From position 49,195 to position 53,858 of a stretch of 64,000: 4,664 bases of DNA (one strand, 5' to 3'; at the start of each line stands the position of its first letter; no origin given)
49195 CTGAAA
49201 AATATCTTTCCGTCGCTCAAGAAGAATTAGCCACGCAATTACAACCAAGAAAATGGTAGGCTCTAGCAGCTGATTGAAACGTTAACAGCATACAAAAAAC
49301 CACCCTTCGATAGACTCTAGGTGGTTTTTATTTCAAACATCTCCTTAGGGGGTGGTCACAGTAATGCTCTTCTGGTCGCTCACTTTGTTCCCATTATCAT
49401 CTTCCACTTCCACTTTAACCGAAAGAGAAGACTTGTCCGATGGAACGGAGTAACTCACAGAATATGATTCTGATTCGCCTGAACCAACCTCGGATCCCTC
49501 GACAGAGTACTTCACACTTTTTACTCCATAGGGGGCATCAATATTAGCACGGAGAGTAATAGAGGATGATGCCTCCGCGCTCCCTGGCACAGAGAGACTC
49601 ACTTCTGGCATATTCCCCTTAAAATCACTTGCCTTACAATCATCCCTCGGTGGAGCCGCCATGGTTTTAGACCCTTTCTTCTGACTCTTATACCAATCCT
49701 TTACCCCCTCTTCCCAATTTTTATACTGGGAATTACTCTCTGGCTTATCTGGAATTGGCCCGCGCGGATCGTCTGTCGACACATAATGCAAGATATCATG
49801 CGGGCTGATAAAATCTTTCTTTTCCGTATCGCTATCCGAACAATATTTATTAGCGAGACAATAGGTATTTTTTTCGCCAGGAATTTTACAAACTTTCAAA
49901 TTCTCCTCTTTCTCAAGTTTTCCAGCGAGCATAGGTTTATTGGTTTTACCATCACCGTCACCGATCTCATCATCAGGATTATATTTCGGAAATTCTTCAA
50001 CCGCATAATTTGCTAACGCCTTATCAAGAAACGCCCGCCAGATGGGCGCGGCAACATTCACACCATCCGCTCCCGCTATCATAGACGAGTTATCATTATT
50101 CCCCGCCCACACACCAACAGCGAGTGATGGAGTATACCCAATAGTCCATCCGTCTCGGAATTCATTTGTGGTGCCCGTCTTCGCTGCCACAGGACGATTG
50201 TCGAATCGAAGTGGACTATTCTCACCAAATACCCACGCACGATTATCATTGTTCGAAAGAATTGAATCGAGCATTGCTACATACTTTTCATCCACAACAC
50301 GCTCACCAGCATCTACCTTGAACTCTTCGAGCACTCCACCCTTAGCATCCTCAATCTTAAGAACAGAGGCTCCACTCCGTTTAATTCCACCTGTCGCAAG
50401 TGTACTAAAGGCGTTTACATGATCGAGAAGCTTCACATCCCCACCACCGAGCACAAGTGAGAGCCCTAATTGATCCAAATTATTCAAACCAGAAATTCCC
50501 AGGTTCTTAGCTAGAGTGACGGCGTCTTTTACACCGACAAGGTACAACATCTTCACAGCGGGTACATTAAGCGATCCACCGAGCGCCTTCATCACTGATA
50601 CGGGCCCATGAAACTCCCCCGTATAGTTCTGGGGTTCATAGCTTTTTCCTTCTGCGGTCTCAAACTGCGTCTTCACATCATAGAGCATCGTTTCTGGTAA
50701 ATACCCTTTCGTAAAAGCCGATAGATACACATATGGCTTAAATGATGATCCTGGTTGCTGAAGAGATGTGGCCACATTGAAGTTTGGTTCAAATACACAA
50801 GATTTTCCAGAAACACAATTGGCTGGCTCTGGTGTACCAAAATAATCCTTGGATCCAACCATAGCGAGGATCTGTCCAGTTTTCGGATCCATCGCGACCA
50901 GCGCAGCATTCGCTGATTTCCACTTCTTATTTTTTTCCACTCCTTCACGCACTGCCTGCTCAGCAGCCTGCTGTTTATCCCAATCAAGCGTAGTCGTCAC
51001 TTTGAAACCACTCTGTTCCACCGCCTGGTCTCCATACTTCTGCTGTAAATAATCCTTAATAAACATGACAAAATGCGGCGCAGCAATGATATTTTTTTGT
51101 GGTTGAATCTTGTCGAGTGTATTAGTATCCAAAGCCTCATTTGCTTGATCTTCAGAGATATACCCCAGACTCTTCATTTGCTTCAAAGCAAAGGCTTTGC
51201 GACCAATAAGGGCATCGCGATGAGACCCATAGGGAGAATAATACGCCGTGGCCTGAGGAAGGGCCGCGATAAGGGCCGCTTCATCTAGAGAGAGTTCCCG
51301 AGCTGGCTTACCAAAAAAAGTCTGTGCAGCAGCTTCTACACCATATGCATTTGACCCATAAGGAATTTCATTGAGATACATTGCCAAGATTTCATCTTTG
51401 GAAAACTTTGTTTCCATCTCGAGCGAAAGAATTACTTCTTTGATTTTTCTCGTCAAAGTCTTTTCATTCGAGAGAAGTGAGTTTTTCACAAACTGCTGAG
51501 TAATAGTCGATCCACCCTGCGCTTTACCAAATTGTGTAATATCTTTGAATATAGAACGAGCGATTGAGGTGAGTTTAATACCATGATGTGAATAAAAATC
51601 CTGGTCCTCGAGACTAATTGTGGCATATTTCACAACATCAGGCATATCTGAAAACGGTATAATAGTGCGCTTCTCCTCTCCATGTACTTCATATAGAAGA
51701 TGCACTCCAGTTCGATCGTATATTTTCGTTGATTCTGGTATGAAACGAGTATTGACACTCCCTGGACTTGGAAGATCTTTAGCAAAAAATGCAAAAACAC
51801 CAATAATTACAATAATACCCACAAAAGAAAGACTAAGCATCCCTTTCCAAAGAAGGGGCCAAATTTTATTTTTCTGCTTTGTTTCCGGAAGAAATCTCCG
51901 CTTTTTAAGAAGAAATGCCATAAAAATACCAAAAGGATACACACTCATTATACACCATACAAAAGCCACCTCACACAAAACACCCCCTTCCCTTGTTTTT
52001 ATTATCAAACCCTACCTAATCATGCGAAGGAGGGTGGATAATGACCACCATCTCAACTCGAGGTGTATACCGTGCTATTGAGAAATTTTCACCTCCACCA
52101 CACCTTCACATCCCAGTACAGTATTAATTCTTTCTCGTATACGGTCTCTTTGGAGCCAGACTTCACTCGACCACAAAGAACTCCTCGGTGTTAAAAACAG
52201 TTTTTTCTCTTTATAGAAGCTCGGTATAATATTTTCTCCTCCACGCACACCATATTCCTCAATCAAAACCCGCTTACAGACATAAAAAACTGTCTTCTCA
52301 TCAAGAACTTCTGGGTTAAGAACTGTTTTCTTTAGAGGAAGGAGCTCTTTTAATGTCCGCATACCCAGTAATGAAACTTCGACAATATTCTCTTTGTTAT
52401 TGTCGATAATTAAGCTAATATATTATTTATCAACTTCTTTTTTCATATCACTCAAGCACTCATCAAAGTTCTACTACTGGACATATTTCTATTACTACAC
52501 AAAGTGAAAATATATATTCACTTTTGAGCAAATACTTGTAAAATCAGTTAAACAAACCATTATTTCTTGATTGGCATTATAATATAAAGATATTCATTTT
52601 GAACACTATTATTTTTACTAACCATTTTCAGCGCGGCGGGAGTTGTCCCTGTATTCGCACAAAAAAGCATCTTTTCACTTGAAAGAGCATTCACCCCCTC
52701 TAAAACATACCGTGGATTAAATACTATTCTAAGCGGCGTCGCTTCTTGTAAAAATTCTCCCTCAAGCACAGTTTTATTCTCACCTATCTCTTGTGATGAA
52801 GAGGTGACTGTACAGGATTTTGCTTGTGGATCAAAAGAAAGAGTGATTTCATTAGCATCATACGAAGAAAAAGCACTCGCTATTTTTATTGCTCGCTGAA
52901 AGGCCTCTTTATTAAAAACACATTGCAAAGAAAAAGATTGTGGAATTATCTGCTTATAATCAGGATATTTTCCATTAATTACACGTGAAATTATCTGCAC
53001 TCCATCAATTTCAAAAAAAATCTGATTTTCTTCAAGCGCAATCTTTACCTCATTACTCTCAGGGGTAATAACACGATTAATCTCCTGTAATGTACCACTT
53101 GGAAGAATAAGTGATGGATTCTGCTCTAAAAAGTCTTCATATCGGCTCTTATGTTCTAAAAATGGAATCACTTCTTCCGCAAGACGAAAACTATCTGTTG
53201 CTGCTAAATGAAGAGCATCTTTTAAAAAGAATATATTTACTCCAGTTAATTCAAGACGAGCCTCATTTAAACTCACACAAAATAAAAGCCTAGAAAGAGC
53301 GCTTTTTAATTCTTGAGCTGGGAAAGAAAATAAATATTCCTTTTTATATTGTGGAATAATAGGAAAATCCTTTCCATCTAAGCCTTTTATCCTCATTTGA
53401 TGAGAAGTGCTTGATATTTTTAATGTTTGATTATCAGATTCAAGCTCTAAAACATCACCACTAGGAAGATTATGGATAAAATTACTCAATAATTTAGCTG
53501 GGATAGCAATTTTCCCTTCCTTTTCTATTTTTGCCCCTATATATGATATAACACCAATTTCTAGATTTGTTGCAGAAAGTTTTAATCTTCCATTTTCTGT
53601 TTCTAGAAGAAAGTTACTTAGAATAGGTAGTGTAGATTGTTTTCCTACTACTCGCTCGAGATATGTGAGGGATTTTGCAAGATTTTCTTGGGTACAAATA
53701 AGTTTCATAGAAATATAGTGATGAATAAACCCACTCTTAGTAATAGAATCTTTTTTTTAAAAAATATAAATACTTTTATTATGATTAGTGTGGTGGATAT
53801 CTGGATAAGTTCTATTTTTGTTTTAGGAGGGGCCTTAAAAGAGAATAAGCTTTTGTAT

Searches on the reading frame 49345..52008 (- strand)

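Call 37: search_protein_families(library=pfam, proteins=[window:49345-52008:-], max_evalue=0.001)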
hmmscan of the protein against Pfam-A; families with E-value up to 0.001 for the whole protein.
window:49345-52008:- (887 aa): 3 families
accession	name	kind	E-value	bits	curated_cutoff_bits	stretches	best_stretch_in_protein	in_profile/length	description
PF00912.28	Transgly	-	1e-58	198.2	27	1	105-278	5-177/178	Transglycosylase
PF00905.27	Transpeptidase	-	2.9e-20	73.1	22.1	1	369-661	2-298/299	Penicillin binding protein transpeptidase domain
PF17957.7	Big_7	-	5.9e-05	24.1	24.1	1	801-858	1-62/70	Bacterial Ig domain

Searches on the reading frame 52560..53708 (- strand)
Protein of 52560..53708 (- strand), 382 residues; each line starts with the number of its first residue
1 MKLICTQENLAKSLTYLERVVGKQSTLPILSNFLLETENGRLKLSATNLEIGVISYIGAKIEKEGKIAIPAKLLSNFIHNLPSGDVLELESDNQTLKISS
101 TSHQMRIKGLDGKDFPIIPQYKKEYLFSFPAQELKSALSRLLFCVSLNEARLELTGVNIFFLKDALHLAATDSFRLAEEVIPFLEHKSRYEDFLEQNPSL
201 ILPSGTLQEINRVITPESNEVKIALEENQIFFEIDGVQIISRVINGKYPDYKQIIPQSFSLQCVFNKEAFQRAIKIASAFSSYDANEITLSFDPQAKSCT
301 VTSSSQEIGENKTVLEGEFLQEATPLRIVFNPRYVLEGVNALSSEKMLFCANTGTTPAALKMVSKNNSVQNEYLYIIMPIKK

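Call 37: search_protein_families(library=pfam, proteins=[window:52560-53708:-], max_evalue=0.001)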
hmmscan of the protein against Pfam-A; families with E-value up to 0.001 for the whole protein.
window:52560-53708:- (382 aa): 3 families
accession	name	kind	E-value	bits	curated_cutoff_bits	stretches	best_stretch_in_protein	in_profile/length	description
PF02767.21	DNA_pol3_beta_2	-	3.6e-29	101.8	27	1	130-250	3-116/116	DNA polymerase III beta subunit, central domain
PF00712.24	DNA_pol3_beta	-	2e-23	83.3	24.4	1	1-119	1-120/120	DNA polymerase III beta subunit, N-terminal domain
PF02768.20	DNA_pol3_beta_3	-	2.3e-13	50.4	27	1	252-370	1-115/121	DNA polymerase III beta subunit, C-terminal domain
